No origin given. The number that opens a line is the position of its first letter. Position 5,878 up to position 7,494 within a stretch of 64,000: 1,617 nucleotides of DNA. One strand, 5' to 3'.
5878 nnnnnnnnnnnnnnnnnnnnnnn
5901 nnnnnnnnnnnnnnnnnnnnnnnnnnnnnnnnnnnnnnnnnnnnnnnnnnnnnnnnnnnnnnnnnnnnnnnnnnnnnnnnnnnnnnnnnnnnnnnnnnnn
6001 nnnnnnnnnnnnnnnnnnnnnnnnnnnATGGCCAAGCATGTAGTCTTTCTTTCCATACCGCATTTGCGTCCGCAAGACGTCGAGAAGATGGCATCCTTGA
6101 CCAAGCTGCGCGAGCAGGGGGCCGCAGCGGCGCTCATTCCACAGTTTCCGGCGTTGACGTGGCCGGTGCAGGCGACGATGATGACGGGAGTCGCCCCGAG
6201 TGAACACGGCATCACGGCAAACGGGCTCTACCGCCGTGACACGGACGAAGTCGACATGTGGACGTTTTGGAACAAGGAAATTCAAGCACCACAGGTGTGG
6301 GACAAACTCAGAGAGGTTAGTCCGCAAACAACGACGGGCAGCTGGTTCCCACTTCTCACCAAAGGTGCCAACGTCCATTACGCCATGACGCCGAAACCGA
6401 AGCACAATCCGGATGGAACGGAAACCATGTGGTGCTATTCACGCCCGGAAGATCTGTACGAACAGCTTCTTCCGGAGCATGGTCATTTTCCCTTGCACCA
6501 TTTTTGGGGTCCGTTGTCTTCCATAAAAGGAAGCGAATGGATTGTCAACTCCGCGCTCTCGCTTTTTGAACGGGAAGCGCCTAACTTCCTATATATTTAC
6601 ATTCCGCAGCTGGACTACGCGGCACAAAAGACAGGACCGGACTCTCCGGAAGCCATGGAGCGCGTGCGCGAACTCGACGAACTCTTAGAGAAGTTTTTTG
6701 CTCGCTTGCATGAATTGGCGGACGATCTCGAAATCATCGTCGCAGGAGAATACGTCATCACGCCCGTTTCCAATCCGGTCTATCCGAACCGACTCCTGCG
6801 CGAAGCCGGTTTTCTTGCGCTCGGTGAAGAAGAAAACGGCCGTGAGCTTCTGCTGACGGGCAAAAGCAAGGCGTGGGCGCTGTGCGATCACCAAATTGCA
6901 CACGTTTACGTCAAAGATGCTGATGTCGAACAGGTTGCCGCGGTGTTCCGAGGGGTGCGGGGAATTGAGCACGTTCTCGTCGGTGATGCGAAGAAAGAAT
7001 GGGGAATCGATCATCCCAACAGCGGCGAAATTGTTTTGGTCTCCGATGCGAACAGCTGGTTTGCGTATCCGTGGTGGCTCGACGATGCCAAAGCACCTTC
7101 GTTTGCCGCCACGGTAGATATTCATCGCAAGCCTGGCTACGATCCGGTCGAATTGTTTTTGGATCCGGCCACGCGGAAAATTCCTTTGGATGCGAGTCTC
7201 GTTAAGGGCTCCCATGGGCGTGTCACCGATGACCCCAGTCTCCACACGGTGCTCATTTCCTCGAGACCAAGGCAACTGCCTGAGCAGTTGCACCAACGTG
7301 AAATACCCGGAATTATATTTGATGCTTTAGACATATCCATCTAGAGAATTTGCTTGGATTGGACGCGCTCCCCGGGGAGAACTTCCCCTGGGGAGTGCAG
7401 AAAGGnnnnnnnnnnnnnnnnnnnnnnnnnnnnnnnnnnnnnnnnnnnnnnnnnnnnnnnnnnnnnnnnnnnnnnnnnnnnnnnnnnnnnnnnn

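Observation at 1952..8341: ebo/EDB-like biosynthetic cluster (TatD - MIPS-family cyclase - 2x TIM barrel - phosphodiesterase - UbiA) in a sporulating Firmicute context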

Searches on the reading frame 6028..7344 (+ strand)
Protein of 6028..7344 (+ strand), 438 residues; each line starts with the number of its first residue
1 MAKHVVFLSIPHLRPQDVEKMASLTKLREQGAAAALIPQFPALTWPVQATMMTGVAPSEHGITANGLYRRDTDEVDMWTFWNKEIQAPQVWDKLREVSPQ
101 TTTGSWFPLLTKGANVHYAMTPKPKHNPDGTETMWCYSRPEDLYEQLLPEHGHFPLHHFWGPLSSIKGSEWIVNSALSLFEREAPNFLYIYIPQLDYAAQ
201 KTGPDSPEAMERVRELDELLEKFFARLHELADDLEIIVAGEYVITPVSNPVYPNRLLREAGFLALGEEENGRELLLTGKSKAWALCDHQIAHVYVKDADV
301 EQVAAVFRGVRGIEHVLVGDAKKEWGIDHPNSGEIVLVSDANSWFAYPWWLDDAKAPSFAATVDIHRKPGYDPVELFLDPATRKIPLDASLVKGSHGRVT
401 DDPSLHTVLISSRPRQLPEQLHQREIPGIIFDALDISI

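Call 3: search_protein_families(library=pfam, proteins=[window:6028-7344:+], max_evalue=0.01)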
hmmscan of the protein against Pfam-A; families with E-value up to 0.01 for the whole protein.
window:6028-7344:+ (438 aa): 1 family
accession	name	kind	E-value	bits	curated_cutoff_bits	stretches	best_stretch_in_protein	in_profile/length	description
PF01663.27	Phosphodiest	-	4.8e-50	171.5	23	1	5-372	1-342/342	Type I phosphodiesterase / nucleotide pyrophosphatase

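Call 4: search_protein_families(library=ncbifam, proteins=[window:6028-7344:+], max_evalue=0.01)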
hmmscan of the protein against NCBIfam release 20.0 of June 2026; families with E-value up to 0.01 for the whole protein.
window:6028-7344:+ (438 aa): 3 families
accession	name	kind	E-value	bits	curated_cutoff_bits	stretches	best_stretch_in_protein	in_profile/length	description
TIGR02335.1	hydr_PhnA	equivalog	9.6e-09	34.8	407.55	1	22-77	38-93/408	phosphonoacetate hydrolase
NF042991.1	alk_phos_PafA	equivalog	0.0012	17.3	650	0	37-74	80-117/554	alkaline phosphatase PafA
NF051873.1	AlkPhosPhoY32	equivalog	0.0067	15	1000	0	184-239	279-334/539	alkaline phosphatase PhoY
